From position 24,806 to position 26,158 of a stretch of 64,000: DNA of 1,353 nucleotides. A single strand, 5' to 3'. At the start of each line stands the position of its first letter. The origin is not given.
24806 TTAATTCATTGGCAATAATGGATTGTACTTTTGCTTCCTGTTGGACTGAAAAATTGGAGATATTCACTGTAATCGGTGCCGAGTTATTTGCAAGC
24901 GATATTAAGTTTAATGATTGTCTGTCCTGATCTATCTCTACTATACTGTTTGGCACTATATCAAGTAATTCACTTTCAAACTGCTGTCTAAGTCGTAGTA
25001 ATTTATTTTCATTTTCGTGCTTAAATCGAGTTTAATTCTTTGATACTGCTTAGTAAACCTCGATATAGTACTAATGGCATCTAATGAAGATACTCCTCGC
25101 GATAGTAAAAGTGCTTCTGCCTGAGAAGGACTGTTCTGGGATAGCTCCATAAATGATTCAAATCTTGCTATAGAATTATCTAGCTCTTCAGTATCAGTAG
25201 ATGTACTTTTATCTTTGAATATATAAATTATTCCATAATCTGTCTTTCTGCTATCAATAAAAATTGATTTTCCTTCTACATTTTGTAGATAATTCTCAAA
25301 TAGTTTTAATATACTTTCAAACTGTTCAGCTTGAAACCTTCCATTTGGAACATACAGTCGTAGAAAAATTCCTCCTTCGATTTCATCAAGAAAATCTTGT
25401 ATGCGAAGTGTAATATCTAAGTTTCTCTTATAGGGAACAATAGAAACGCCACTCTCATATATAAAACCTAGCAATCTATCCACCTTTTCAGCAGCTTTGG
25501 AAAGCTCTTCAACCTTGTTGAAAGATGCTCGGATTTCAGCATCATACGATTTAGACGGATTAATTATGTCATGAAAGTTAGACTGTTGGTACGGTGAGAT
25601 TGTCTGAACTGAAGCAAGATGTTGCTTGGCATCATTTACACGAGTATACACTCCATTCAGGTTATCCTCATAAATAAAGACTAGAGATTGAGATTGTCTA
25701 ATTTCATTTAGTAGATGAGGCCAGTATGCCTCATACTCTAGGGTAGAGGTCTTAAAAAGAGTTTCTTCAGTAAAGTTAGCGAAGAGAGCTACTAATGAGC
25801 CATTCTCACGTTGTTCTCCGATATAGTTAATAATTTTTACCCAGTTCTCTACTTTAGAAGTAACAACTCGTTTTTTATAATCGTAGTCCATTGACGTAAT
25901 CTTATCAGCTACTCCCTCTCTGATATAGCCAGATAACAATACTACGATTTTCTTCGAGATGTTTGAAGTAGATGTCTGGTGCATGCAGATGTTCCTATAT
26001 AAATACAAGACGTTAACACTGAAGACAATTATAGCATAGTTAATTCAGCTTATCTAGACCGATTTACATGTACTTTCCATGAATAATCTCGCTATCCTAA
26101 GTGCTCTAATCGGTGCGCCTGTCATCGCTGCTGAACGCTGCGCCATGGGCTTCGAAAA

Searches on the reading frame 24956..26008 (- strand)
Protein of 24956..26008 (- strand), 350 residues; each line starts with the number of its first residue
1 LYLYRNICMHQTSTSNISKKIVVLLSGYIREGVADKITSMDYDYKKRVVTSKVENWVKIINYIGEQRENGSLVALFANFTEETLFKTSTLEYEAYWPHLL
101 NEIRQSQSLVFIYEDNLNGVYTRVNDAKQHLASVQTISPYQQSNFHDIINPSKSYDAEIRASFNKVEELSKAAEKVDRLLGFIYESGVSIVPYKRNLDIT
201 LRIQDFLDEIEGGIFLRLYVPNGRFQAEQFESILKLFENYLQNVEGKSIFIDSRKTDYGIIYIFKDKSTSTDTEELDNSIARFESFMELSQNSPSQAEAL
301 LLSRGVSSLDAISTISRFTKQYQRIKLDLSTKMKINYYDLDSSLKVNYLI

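Call 3: search_protein_families(library=pfam, proteins=[window:24956-26008:-], max_evalue=0.1)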
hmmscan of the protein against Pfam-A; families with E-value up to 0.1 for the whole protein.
window:24956-26008:- (350 aa): 0 families

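Call 4: search_protein_families(library=padloc, proteins=[window:24956-26008:-], max_evalue=1)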
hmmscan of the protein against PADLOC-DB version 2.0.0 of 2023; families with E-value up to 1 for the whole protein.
window:24956-26008:- (350 aa): 0 families

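Call 5: search_protein_families(library=ncbifam, proteins=[window:24956-26008:-], max_evalue=0.1)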
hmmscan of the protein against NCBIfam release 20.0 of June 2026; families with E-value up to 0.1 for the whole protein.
window:24956-26008:- (350 aa): 0 families

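Call 8: search_protein_families(library=phrogs, proteins=[window:24956-26008:-], max_evalue=1)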
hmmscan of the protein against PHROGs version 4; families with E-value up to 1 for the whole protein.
window:24956-26008:- (350 aa): 2 families
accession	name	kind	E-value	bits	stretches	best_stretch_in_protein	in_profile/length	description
phrog_13789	-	unknown function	0.028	15.1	1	139-182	11-54/77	-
phrog_14577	-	unknown function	0.46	11.7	0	18-68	21-70/71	-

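Call 9: search_solved_structures(query=window:24956-26008:-, max_evalue=10)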
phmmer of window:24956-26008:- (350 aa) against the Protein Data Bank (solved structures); distinct sequences matched with E-value up to 10: 1.
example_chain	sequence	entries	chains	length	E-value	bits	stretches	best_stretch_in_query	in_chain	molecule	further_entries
8k7m_C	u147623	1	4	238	0.11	15.1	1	143-212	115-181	De novo design protein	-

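Call 11: find_homologous_proteins(query=window:24956-26008:-, max_evalue=0.01)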
Query window:24956-26008:- (350 aa): 5 proteins with E <= 0.01 among 3994 candidates.
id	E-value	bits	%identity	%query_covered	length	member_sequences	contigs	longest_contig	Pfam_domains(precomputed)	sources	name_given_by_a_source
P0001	3.4e-216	735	100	98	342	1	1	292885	-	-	-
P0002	7.8e-93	329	50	90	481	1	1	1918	-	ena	-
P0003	1.7e-81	292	43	89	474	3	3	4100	-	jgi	-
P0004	3.3e-66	242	39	88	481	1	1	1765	-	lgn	-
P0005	1.5e-42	164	38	66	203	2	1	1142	-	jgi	jgi:hypothetical protein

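Call 14: find_encoding_contigs(protein=P0003, flank=10000)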
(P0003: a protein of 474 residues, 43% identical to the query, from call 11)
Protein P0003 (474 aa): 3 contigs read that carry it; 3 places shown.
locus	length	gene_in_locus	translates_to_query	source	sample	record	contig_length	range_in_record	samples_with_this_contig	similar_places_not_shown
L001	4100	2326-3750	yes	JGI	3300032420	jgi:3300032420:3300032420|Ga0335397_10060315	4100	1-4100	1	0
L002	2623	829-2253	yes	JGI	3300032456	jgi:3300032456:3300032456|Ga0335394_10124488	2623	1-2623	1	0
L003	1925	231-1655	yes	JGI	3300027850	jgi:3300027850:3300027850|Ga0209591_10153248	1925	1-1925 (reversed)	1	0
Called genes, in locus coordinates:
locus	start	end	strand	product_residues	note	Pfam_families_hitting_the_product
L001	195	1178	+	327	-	PF02353:CMAS, PF05401:NodS, PF01209:Ubie_methyltran, PF13489:Methyltransf_23, PF05175:MTS, PF13649:Methyltransf_25, PF13847:Methyltransf_31, PF08241:Methyltransf_11, +5 more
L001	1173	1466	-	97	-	-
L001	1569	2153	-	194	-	-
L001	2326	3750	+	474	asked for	-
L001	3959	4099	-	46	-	?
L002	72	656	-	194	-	-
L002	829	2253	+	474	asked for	-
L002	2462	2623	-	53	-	?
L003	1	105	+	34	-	?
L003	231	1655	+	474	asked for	-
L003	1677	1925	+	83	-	?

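Call 15: find_encoding_contigs(protein=P0002, flank=10000)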
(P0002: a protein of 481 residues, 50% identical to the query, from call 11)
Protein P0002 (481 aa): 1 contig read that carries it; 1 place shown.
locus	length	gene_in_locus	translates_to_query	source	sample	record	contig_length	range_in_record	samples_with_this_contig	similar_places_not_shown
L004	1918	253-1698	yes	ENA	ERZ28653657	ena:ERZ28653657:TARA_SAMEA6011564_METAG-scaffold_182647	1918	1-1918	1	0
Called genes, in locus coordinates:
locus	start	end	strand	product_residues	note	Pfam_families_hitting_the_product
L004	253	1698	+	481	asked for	-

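Call 16: find_encoding_contigs(protein=P0004, flank=10000)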
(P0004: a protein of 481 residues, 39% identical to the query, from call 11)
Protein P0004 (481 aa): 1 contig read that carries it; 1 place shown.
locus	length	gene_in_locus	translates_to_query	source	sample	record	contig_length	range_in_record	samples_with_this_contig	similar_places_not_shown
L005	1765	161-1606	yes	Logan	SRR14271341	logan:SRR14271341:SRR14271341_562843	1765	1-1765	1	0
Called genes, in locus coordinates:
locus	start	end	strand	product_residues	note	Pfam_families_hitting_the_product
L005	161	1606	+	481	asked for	-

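Call 32: predict_structure(alignment_id=A1)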
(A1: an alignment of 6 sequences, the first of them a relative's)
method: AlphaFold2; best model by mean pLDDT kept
length: 481 residues; sequences in the alignment: 6
mean_pLDDT: 74.3   pTM: 0.45
mean pLDDT of the five models: 74.3, 70.8, 70.6, 68.4, 62.0
residues with pLDDT >= 90: 117; 70-90: 216; 50-70: 77; < 50: 71
segments of 3 or more residues with pLDDT < 50: 1-11, 136-138, 346-383, 388-402
pLDDT, mean of each block of 10 residues (from residue 1): 31 82 74 85 81 94 92 91 89 93 92 92 88 54 73 89 94 93 89 79 73 59 63 81 74 64 65 75 80 81 78 79 72 66 50 32 30 33 48 40 69 88 84 80 89 91 86 82 48
secondary structure, 60 per line:
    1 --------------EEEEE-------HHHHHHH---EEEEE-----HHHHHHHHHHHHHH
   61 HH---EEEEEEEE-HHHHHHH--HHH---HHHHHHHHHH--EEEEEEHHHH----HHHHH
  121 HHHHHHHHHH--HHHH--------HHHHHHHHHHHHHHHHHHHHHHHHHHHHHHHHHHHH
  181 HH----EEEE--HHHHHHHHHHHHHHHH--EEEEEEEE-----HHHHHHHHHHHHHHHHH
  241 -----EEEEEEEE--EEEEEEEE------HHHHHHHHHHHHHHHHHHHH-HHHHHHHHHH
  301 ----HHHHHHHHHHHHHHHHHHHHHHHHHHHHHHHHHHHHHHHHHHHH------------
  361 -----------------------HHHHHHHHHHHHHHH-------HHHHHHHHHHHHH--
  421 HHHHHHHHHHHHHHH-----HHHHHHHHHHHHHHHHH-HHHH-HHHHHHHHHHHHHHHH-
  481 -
elements in order: E15-19 H27-33 E37-41 H47-62 E66-73 H75-81 H90-99 E102-107 H108-111 H116-130 H133-136 H145-182 E187-190 H193-208 E211-218 H224-240 E246-253 E256-263 H270-289 H291-300 H305-348 H384-398 H406-418 H421-435 H441-457 H459-462 H464-479

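Call 34: search_protein_representatives(alignment_id=A1)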
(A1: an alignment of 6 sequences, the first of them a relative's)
Query: 6 sequences, 481 profile positions. Proteins with E-value up to 0.001 (for the whole library): 677; up to 1e-10: 522; up to 1e-30: 288. The best 150 are listed.
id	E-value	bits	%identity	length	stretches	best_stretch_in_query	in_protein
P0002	1.2e-232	789.2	-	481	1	1-478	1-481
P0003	4.9e-229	777.3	-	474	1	9-481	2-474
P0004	2.6e-220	748.5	-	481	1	3-481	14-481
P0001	2.4e-165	567.3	-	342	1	2-343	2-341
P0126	7.4e-151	519.5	-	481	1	12-478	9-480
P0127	6.7e-143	493.3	-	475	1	13-477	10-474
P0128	9.0e-143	492.8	-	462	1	16-478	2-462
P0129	5.6e-140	483.6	-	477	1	12-475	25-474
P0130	1.5e-129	449.3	-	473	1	10-477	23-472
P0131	1.7e-129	449.1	-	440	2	168-475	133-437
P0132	3.1e-124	431.7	-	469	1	8-478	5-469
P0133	3.7e-123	428.2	-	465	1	20-478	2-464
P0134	6.6e-120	417.4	-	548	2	134-478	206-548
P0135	1.1e-115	403.5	-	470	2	167-478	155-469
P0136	4.0e-115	401.7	-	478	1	13-473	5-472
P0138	1.2e-113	396.8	-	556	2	161-477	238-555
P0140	5.6e-108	378.1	-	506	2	163-478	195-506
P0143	4.5e-105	368.5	-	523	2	85-476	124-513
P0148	5.6e-101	355.0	-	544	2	163-478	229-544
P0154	6.4e-97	341.7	-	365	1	9-345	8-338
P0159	9.8e-92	324.5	-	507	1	11-478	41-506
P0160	2.6e-90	319.8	-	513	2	170-470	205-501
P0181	6.8e-70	252.5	-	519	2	166-475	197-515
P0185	7.7e-67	242.4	-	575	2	174-475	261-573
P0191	5.6e-65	236.3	-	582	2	166-475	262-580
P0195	1.8e-64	234.6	-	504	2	163-472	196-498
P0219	4.0e-58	213.7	-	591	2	179-475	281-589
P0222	4.9e-57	210.1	-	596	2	155-475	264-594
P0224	2.7e-56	207.7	-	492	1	15-475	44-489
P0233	3.0e-54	200.9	-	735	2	168-471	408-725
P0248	2.7e-51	191.2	-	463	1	15-475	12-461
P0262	2.0e-48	181.7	-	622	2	161-474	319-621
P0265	3.2e-48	181.1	-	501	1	209-466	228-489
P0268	4.2e-48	180.7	-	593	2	158-475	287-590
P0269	1.2e-47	179.2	-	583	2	172-419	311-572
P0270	1.7e-47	178.7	-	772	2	171-476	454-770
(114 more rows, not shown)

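Call 35: search_protein_families(library=pfam, proteins=[P0134, P0138, P0148, P0185, P0191, P0219, P0222, P0233, P0262, P0270], max_evalue=0.01)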
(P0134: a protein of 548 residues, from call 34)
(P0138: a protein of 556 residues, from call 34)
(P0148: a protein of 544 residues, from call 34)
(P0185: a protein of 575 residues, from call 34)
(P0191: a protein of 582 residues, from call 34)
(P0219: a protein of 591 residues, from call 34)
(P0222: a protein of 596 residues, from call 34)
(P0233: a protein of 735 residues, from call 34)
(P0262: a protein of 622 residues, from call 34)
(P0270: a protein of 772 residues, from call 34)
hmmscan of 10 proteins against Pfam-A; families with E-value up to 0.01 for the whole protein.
P0134 (548 aa): 0 families

P0138 (556 aa): 1 family
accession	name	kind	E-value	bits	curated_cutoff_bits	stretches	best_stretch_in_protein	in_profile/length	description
PF05959.16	DUF884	-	0.00062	19.9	25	0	109-209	10-110/194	Nucleopolyhedrovirus protein of unknown function (DUF884)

P0148 (544 aa): 0 families

P0185 (575 aa): 1 family
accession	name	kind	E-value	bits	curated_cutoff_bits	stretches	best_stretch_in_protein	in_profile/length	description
PF13676.11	TIR_2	-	1e-06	29.7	28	1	7-99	4-99/122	TIR domain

P0191 (582 aa): 1 family
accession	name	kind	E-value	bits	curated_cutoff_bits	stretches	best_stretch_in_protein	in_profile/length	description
PF00072.30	Response_reg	-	1.1e-14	54.9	30.2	1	11-120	1-108/111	Response regulator receiver domain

P0219 (591 aa): 0 families

P0222 (596 aa): 1 family
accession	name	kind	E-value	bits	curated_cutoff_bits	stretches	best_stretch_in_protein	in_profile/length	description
PF12770.12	CHAT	-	6.5e-06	26.2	24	1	10-71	210-270/289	CHAT domain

P0233 (735 aa): 5 families
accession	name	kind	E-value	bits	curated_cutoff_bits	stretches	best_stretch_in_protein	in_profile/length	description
PF13476.12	AAA_23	-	7.5e-12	46.7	27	1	5-82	1-78/201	AAA domain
PF02463.25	SMC_N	-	1.6e-07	31.4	40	1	4-51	3-50/220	RecF/RecN/SMC N terminal domain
PF13514.12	AAA_27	-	1.3e-06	28.6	22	1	1-50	1-52/206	AAA domain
PF13555.12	AAA_29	-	6.4e-06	26.3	27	1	4-55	2-53/61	P-loop containing region of AAA domain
PF13175.12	AAA_15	-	2.8e-05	24.3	32.1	1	1-44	1-43/374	AAA ATPase domain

P0262 (622 aa): 0 families

P0270 (772 aa): 2 families
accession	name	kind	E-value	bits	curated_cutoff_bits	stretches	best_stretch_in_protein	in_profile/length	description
PF01740.26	STAS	-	2.9e-16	59.6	22.6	1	24-127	6-106/106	STAS domain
PF13466.11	STAS_2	-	3.7e-10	40.3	29.2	1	34-115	4-80/80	STAS domain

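Call 36: fold_search(model_id=the predicted structure, library=pdb)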
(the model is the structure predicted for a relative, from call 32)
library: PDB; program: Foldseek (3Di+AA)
matches with E <= 10: 1021; with E <= 0.001: 0
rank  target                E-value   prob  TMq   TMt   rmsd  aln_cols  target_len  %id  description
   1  4arz_B                5.3e-03  0.84  0.18  0.26  14.6       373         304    6  The crystal structure of Gtr1p-Gtr2p complexed with GTP-GDP (released 2012-07-25)
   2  6jwp_B                2.1e-02  0.66  0.17  0.25  14.9       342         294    8  crystal structure of EGOC (released 2019-12-11)
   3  7y19                  2.7e-02  0.98  0.14  0.45  18.2       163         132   12  Transcriptional regulator BrpR (released 2023-07-05)
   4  6th8_MODEL_1_A        3.5e-02  0.97  0.12  0.36   5.4       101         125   13  Reconstructing the Origins of the HemD-like fold (released 2019-11-27)
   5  4w6q_A                4.1e-02  0.77  0.14  0.19   9.6       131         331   14  Glycosyltransferase C from Streptococcus agalactiae (released 2015-07-15)
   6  8txr_C                4.6e-02  0.44  0.14  0.16  59.3       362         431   10  E. coli ExoVII(H238A) (released 2024-01-31)
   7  7u7h_A                4.6e-02  0.28  0.14  0.15  20.9       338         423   12  Cysteate acyl-ACP transferase from Alistipes finegoldii (released 2023-01-18)
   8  7u7h_E                4.8e-02  0.41  0.15  0.17  21.1       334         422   10  Cysteate acyl-ACP transferase from Alistipes finegoldii (released 2023-01-18)
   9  9h4q_c                6.2e-02  0.72  0.20  0.30  14.3       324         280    7  Cryo-EM structure of the SEAC wing - EGOC (released 2025-11-05)
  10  2zy3_F                6.2e-02  0.28  0.15  0.14  21.0       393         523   11  dodecameric L-aspartate beta-decarboxylase (released 2009-01-27)
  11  2zy3_D                6.6e-02  0.21  0.13  0.13  20.9       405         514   11  dodecameric L-aspartate beta-decarboxylase (released 2009-01-27)
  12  2x5f_B                7.7e-02  0.28  0.14  0.16  21.4       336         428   11  Crystal structure of the methicillin-resistant Staphylococcus aureus Sar2028, an aspartate_tyrosine_phenylalanine pyri (released 2010-07-21)
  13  7u7h_C                7.7e-02  0.25  0.13  0.16  22.0       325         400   13  Cysteate acyl-ACP transferase from Alistipes finegoldii (released 2023-01-18)
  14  2dfl                  8.5e-02  0.94  0.15  0.23   4.8       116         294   13  Crystal structure of left-handed RadA filament (released 2007-01-23)
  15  3ozi_A                9.0e-02  0.91  0.20  0.47  10.0       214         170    6  Crystal structure of the TIR domain from the flax disease resistance protein L6 (released 2011-04-27)
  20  3ozi_B                1.2e-01  0.85  0.20  0.46  10.6       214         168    6  Crystal structure of the TIR domain from the flax disease resistance protein L6 (released 2011-04-27)
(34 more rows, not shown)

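Call 40: find_related_loci(query=A2, collection=genome_contigs, flank=8000)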
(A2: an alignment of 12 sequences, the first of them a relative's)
Query A2 (481 aa) in genome_contigs; peptide patterns used: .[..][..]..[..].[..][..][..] (x = any residue, [..] = any of these).
2 stretches matched a pattern, but none encodes a relative of the query by tblastn (E <= 1e-3).

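Call 41: find_related_loci(query=A2, collection=metagenome_contigs, flank=8000)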
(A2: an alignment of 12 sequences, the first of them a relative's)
Query A2 (481 aa) in metagenome_contigs; peptide patterns used: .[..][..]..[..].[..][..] (x = any residue, [..] = any of these).
113 stretches matched a pattern; 15 encode a relative of the query (tblastn E <= 1e-3); 15 distinct loci.
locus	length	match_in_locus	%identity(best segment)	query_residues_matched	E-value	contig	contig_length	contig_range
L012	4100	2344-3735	42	14-480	9e-123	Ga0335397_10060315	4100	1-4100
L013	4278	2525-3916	42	14-480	2e-122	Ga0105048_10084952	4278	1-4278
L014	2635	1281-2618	37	15-480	2e-95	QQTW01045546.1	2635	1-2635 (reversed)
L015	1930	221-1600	33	15-474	1e-89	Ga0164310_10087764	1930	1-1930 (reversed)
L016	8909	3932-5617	42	14-480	4e-77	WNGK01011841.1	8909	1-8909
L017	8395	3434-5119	42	14-480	4e-76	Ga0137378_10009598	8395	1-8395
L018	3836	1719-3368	41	2-480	1e-75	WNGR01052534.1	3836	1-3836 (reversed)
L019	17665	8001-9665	40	14-480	6e-73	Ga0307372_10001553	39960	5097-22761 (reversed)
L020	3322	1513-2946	31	8-481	4e-73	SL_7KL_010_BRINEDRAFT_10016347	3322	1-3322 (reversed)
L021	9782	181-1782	38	25-480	9e-69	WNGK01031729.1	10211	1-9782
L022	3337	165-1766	38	25-480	6e-69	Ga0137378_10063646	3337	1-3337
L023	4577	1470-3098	38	11-480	4e-66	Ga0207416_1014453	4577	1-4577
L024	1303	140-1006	41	192-480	1e-68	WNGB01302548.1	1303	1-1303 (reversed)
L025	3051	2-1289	36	41-481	9e-63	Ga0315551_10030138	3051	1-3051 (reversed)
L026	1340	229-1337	34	8-288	1e-29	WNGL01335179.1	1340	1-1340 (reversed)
